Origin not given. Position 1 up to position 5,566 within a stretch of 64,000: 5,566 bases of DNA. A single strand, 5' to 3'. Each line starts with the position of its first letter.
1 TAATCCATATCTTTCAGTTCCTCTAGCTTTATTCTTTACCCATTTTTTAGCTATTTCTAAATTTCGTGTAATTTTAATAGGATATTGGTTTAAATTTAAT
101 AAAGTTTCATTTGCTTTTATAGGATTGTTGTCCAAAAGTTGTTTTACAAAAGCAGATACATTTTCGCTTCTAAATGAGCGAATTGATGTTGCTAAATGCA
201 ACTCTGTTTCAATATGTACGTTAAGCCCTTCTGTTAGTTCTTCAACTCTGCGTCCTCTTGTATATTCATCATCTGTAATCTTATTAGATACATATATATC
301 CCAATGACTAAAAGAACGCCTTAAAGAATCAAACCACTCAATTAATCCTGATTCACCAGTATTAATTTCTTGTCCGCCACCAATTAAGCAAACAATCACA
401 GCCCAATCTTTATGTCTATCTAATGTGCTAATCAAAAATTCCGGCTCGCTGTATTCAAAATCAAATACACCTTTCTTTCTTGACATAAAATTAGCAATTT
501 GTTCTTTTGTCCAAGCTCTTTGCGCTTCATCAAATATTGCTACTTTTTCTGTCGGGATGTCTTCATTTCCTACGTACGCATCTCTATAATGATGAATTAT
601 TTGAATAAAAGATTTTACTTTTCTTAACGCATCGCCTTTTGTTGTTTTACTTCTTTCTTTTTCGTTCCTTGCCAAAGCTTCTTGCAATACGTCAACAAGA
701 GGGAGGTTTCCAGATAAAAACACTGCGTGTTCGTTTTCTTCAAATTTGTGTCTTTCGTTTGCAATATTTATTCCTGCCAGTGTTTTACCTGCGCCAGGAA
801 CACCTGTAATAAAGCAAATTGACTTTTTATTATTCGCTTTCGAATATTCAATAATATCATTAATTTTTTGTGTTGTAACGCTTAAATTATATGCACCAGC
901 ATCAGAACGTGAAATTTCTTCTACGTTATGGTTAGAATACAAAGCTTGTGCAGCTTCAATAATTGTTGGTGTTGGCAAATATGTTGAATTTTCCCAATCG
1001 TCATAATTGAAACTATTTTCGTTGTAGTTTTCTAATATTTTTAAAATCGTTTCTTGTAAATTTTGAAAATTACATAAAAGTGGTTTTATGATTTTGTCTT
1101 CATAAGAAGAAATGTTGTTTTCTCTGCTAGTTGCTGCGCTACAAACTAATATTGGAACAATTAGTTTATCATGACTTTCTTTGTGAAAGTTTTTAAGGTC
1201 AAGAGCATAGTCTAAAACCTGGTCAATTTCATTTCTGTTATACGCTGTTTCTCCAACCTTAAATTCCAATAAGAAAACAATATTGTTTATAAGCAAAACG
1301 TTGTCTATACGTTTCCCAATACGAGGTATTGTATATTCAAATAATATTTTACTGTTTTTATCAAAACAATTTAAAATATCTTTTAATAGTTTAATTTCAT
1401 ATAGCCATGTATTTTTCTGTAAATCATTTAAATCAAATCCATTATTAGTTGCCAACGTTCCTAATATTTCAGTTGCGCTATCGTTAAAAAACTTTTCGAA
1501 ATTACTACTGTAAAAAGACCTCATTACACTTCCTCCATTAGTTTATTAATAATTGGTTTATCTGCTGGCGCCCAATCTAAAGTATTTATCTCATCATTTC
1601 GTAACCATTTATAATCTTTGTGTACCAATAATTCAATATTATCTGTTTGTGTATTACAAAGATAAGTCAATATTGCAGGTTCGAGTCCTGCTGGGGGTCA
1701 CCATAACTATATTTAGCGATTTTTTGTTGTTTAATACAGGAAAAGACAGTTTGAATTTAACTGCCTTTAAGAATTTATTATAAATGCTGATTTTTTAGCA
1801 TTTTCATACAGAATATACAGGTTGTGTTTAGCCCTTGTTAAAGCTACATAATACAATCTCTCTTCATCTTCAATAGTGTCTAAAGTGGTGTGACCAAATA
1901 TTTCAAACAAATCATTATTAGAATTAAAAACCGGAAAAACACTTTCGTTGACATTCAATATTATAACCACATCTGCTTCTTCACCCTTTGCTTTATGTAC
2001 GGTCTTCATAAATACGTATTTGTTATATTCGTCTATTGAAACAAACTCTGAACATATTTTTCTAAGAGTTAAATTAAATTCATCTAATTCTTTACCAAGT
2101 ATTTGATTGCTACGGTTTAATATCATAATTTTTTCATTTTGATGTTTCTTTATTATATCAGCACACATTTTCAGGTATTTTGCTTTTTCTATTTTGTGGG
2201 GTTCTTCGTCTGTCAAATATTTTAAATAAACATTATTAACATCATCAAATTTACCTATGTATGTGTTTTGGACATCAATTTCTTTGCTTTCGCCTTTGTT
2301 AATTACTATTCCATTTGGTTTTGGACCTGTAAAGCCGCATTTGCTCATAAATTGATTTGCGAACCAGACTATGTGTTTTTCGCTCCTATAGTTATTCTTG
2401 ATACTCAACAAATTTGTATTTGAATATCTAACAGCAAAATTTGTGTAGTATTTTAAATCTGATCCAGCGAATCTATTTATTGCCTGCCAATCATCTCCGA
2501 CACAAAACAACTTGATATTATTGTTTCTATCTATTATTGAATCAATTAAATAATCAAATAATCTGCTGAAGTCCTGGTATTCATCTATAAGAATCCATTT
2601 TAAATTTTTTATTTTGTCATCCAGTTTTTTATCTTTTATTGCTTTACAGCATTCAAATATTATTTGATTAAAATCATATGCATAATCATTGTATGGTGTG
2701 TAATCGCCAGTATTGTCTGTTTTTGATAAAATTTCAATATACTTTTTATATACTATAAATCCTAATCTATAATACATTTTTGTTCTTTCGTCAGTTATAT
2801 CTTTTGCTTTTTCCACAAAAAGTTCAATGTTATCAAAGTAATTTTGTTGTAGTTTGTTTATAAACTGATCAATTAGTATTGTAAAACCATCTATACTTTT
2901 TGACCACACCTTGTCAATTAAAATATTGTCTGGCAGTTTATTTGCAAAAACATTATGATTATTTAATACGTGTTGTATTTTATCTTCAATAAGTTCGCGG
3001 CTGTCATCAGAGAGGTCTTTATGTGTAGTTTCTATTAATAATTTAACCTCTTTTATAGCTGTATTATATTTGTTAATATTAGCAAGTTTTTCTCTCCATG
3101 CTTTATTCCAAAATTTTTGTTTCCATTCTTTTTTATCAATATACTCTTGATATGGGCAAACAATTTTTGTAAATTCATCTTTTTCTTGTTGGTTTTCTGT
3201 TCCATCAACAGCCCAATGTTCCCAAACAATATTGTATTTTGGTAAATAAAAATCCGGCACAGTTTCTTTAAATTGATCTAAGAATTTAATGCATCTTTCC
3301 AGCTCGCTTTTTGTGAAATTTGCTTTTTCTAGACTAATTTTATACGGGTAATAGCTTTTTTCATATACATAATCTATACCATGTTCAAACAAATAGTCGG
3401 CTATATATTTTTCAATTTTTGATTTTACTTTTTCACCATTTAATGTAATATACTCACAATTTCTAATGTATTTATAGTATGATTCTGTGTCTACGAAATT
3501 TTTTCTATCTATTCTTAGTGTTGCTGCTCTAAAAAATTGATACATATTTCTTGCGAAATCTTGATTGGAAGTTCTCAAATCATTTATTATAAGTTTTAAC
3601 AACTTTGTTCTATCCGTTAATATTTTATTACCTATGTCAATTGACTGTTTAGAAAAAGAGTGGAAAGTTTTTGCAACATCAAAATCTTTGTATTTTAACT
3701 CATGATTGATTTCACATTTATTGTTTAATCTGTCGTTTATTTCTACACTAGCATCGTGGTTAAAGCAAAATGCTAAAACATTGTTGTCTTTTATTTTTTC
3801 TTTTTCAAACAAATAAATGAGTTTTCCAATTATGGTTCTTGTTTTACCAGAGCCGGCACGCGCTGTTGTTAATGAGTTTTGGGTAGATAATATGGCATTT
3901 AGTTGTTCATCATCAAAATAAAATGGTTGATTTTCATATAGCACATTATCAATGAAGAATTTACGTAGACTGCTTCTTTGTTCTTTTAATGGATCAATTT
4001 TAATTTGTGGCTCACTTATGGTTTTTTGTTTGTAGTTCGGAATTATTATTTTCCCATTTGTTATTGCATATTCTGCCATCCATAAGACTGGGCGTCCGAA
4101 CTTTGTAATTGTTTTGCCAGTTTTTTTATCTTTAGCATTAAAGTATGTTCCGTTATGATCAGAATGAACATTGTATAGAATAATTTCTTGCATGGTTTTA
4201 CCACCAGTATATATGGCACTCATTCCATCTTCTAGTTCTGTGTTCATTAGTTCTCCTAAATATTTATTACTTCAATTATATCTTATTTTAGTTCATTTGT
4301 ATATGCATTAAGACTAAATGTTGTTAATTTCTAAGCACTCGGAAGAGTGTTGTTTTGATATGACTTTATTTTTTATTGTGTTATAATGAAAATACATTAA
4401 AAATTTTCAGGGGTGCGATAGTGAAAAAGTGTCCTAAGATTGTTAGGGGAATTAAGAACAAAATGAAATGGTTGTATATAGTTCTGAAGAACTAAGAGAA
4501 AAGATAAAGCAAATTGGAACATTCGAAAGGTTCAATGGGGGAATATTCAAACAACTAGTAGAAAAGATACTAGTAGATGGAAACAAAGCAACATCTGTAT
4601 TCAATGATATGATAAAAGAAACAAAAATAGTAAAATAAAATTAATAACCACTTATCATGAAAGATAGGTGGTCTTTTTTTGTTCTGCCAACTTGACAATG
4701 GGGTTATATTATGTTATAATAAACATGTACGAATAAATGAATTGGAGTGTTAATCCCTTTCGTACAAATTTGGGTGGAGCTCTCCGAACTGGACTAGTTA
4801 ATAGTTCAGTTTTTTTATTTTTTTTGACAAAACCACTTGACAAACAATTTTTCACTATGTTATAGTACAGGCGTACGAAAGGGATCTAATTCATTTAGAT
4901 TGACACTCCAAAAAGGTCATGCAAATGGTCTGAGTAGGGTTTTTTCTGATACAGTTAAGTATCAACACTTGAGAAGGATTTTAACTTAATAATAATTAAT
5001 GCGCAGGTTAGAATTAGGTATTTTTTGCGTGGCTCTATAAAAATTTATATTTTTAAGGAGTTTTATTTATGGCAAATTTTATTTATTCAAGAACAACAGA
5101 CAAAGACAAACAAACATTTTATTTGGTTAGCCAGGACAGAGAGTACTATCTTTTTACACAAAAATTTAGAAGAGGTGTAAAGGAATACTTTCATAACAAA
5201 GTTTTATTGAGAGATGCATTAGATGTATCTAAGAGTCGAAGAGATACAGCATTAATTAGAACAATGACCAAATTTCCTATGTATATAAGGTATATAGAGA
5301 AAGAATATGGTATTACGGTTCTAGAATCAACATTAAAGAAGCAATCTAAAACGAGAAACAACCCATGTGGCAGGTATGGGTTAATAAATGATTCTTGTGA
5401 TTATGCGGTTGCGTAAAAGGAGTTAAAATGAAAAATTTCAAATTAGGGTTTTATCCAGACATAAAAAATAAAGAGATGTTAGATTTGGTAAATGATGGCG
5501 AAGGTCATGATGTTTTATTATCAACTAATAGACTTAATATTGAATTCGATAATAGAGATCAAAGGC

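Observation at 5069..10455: Four-gene helicase/exonuclease operon with two unassignable partners: candidate undescribed defence system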

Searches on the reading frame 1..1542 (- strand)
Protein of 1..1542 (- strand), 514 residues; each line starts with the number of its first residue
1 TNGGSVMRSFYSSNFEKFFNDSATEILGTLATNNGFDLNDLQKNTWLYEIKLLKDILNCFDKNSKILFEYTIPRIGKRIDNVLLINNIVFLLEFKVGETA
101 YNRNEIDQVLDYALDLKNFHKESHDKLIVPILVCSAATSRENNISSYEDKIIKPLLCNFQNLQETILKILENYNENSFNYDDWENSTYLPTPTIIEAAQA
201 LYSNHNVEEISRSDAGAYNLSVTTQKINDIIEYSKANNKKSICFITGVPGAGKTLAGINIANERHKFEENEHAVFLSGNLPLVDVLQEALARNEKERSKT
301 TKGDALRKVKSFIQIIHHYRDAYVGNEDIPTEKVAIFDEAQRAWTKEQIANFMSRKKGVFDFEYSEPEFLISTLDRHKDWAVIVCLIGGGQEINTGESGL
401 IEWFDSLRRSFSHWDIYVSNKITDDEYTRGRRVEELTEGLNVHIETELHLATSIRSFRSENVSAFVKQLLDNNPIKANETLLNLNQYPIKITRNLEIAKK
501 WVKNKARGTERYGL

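Call 78: search_protein_families(library=pfam, proteins=[window:1-1542:-], max_evalue=1)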
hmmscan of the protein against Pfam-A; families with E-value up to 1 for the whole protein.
window:1-1542:- (514 aa): 13 families
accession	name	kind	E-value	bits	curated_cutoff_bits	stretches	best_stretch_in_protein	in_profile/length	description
PF09848.15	SLFN-g3_helicase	-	2.8e-53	181.9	24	1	240-514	1-218/354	Schlafen group 3, DNA/RNA helicase domain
PF04851.21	ResIII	-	1.6e-05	25.3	22.5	1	226-346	11-140/164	Type III restriction enzyme, res subunit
PF13401.12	AAA_22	-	0.00027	21.7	27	1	239-352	4-104/130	AAA domain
PF20720.3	nSTAND3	-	0.011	15.9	27.2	1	235-263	12-40/155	Novel STAND NTPase 3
PF02562.22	PhoH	-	0.028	14.3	27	1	232-276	11-55/205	PhoH-like protein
PF03796.21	DnaB_C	-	0.029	14.2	27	1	233-331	12-111/255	DnaB-like helicase C terminal domain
PF24883.2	NPHP3_N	-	0.042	14.5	24.8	0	235-263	17-45/164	Nephrocystin 3, N-terminal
PF13604.12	AAA_30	-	0.07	13.3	27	1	237-346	15-103/191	AAA domain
PF05707.18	Zot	-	0.12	12.2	20.3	1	241-383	1-122/197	Zonular occludens toxin (Zot)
PF00931.28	NB-ARC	-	0.14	11.8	23.5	1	226-312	4-96/248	NB-ARC domain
PF13191.12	AAA_16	-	0.18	12.7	32.6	1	230-306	15-94/167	AAA ATPase domain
PF17027.11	Bromo_TP_like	-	0.19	12.4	21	0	67-121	30-89/119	Histone-fold protein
PF00004.35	AAA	-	0.22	12.4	21.2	0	245-266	3-25/131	ATPase family associated with various cellular activities (AAA)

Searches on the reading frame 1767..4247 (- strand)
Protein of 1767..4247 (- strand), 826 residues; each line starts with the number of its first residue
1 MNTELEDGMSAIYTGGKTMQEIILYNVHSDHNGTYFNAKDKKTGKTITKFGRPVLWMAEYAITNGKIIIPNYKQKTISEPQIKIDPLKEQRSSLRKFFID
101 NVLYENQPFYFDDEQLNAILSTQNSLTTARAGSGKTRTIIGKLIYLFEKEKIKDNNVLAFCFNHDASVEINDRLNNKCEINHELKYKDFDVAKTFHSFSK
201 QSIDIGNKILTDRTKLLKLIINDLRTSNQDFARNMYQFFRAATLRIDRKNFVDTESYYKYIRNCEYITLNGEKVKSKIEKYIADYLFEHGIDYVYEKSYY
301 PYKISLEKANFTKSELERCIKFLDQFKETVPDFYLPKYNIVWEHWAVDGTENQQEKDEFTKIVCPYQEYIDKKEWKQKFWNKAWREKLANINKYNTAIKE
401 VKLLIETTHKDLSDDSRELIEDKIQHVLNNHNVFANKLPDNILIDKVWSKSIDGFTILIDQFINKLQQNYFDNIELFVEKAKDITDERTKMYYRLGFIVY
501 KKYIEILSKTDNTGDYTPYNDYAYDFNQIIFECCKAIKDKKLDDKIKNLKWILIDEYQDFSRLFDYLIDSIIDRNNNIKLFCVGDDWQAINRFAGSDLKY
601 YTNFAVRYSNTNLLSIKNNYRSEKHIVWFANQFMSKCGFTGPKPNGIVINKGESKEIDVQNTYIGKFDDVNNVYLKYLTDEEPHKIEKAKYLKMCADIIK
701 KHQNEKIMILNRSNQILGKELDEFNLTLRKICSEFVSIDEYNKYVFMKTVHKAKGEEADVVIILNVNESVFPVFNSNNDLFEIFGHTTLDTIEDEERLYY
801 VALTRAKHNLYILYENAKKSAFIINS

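Call 5: search_protein_families(library=padloc, proteins=[window:1767-4247:-], max_evalue=0.01)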
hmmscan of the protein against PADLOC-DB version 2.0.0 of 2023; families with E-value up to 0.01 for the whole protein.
window:1767-4247:- (826 aa): 30 families (the best 25 are shown)
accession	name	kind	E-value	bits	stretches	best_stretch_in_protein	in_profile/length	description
PDLC00117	GajB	-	3e-41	139.6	3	524-633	192-301/604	UrvD helicase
PDLC00127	GajB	-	2.7e-31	106.7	3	520-635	171-290/594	UrvD helicase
PDLC03802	RTasHel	-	4.5e-31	106.4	3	113-260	8-144/675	DRT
PDLC00130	GajB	-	9.2e-31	104.7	3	522-663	177-311/589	UrvD helicase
PDLC00132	GajB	-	2.3e-30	103.8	3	739-819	535-605/625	UrvD helicase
PDLC00107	GajB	-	1.2e-27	94.7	3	738-817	473-559/587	UrvD helicase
PDLC00103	GajB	-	7.1e-27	92.6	3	112-218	18-121/612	UrvD helicase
PDLC00123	GajB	-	1.9e-26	90.8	3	550-636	178-261/540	UrvD helicase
PDLC00114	GajB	-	5.5e-24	82.7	3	522-651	187-316/635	UrvD helicase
PDLC00110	GajB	-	9.2e-22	75.3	3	109-184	44-121/725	UrvD helicase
PDLC00119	GajB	-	3.3e-19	67.2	2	550-633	220-299/565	UrvD helicase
PDLC00106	GajB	-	1.6e-17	61.2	2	550-634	207-288/577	UrvD helicase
PDLC00112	GajB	-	5.6e-16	56.3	3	112-202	8-94/581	UrvD helicase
PDLC00108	GajB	-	1.9e-15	54.8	2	744-815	355-415/445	UrvD helicase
PDLC00144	GajB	-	7.3e-15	52.5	2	117-213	21-115/559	UrvD helicase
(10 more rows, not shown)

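Call 6: search_protein_families(library=pfam, proteins=[window:1767-4247:-], max_evalue=0.01)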
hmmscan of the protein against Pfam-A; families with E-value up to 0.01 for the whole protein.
window:1767-4247:- (826 aa): 6 families
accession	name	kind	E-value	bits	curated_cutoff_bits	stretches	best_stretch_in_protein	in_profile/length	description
PF00580.27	UvrD-helicase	-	1.7e-27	97.2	23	1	113-606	3-268/271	UvrD/REP helicase N-terminal domain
PF13361.12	UvrD_C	-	6.1e-19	69.1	25.6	1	739-815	284-348/350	UvrD-like helicase C-terminal domain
PF13245.12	AAA_19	-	1.2e-14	55.1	25.1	2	117-263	6-113/134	AAA domain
PF13538.12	UvrD_C_2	-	9.2e-09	35.5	27.4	1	746-770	3-27/52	UvrD-like helicase C-terminal domain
PF13087.12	AAA_12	-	1e-05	25.6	27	1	692-813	88-191/195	AAA domain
PF01443.25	Viral_helicase1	-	0.00022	21.6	21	0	748-813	180-227/228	Viral superfamily 1 RNA helicase core domain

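Call 7: search_protein_families(library=ncbifam, proteins=[window:1767-4247:-], max_evalue=0.01)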
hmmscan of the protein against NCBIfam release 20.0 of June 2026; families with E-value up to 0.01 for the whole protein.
window:1767-4247:- (826 aa): 10 families
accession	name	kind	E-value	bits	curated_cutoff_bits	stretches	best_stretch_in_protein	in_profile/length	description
NF008276.0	PRK11054.1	equivalog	1.5e-46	159.2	543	3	522-636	407-518/684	DNA helicase IV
TIGR01073.1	pcrA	equivalog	9.7e-31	106.8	911.2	3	523-638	182-297/725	DNA helicase PcrA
TIGR01075.1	uvrD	equivalog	3.8e-29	101.5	1144.45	3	738-818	542-613/715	DNA helicase II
NF008743.0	PRK11773.1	equivalog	2.4e-28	99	965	3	738-818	547-618/720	DNA helicase II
TIGR01074.1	rep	equivalog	8.4e-22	77.2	951.45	3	725-819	533-616/668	DNA helicase Rep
TIGR00609.1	recB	equivalog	9.6e-16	57.1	696.05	2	523-635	342-456/1175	exodeoxyribonuclease V subunit beta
NF008172.0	PRK10919.1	equivalog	7.9e-13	47.5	1168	3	443-634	116-291/673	DNA helicase Rep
NF010485.0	PRK13909.1-2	equivalog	7e-12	44.4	650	1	419-636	205-426/909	RecB-like helicase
TIGR02784.1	addA_alphas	equivalog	4.8e-07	28.5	860.75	0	113-178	1-65/1138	double-strand break repair helicase AddA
NF008128.0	PRK10876.1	equivalog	6e-05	20.9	1697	1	552-636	381-463/1181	exodeoxyribonuclease V subunit beta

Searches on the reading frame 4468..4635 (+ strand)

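Call 78: search_protein_families(library=pfam, proteins=[window:4468-4635:+], max_evalue=1)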
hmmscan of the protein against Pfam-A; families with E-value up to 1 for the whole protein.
window:4468-4635:+ (56 aa): 1 family
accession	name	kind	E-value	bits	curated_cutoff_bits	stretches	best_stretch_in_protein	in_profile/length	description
PF21256.2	TetR_C_5-like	-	0.032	14.8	27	1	2-46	32-83/127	Tetracyclin repressor-like, C-terminal domain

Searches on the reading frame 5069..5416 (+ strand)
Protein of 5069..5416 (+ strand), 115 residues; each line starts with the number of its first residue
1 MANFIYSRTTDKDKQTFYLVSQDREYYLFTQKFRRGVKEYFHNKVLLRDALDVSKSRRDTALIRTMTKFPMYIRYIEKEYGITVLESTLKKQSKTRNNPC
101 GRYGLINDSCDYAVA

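Call 5: search_protein_families(library=padloc, proteins=[window:5069-5416:+], max_evalue=0.01)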
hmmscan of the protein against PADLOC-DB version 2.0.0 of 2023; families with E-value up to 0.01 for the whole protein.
window:5069-5416:+ (115 aa): 0 families

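Call 6: search_protein_families(library=pfam, proteins=[window:5069-5416:+], max_evalue=0.01)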
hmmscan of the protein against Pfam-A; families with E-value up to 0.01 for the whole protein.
window:5069-5416:+ (115 aa): 0 families

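Call 7: search_protein_families(library=ncbifam, proteins=[window:5069-5416:+], max_evalue=0.01)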
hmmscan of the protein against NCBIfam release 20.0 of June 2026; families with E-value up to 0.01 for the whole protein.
window:5069-5416:+ (115 aa): 0 families

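Call 8: search_protein_families(library=phrogs, proteins=[window:5069-5416:+], max_evalue=0.01)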
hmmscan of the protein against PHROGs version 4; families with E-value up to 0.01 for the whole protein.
window:5069-5416:+ (115 aa): 0 families

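Call 81: search_solved_structures(query=A3, max_evalue=10)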
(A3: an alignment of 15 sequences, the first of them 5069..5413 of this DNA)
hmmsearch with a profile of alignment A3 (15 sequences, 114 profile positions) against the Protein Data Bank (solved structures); distinct sequences matched with E-value up to 10: 1.
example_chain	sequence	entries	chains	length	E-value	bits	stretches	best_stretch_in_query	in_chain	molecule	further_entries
7byj_A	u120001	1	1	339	0.034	17.3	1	27-102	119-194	FERM and PDZ domain-containing protein 4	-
